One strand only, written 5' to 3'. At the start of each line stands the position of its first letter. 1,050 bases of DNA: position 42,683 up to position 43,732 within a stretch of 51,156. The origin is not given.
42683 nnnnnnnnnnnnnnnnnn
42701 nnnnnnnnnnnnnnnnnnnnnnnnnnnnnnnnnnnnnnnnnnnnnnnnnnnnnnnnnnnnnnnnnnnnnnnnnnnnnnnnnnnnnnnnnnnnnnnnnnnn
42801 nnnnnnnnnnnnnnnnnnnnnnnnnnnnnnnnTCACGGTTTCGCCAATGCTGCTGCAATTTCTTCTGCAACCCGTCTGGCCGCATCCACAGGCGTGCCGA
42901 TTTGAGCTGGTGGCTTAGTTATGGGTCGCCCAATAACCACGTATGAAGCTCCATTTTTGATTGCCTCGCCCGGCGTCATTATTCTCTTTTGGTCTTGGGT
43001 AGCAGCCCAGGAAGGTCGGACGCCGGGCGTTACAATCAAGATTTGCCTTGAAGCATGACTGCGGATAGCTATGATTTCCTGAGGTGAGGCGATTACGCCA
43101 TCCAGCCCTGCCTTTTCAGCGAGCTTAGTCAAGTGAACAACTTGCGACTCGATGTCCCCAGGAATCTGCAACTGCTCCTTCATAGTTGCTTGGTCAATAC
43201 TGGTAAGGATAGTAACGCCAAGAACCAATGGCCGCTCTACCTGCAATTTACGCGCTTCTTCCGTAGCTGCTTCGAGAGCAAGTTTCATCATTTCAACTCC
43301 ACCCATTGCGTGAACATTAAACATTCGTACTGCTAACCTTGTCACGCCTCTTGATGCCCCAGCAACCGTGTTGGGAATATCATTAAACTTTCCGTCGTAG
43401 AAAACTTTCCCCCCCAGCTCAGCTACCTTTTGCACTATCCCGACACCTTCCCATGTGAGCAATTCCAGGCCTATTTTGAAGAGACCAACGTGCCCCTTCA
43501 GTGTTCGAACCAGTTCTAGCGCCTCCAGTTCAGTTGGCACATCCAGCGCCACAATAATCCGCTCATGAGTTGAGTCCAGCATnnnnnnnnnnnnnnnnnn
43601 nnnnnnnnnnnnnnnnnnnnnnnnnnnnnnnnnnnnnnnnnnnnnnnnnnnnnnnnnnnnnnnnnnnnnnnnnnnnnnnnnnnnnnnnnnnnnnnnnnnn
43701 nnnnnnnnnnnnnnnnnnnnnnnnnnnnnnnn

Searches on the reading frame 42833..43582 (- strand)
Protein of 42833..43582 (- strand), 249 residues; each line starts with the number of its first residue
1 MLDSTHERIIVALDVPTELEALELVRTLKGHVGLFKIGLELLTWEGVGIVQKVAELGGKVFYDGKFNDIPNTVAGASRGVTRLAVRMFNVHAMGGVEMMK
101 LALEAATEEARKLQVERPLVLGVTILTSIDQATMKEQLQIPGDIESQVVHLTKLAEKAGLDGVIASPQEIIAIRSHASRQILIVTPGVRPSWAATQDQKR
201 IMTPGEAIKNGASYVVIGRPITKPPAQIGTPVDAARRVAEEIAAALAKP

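Call 19: search_protein_families(library=pfam, proteins=[window:42833-43582:-], max_evalue=0.01)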
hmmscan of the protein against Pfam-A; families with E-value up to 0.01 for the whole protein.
window:42833-43582:- (249 aa): 1 family
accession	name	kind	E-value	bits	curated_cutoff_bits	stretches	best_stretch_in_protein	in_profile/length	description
PF00215.30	OMPdecase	-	7.2e-52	176.9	27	1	8-224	2-211/221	Orotidine 5'-phosphate decarboxylase / HUMPS family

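Call 80: find_related_loci(query=window:42833-43582:-, collection=metagenome_contigs, flank=10000)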
Query window:42833-43582:- (249 aa) in metagenome_contigs; peptide patterns used: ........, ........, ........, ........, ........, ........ (x = any residue, [..] = any of these).
600 stretches matched a pattern (row limit reached: there are more); 106 encode a relative of the query (tblastn E <= 1e-3); the best 80 are kept; 80 distinct loci.
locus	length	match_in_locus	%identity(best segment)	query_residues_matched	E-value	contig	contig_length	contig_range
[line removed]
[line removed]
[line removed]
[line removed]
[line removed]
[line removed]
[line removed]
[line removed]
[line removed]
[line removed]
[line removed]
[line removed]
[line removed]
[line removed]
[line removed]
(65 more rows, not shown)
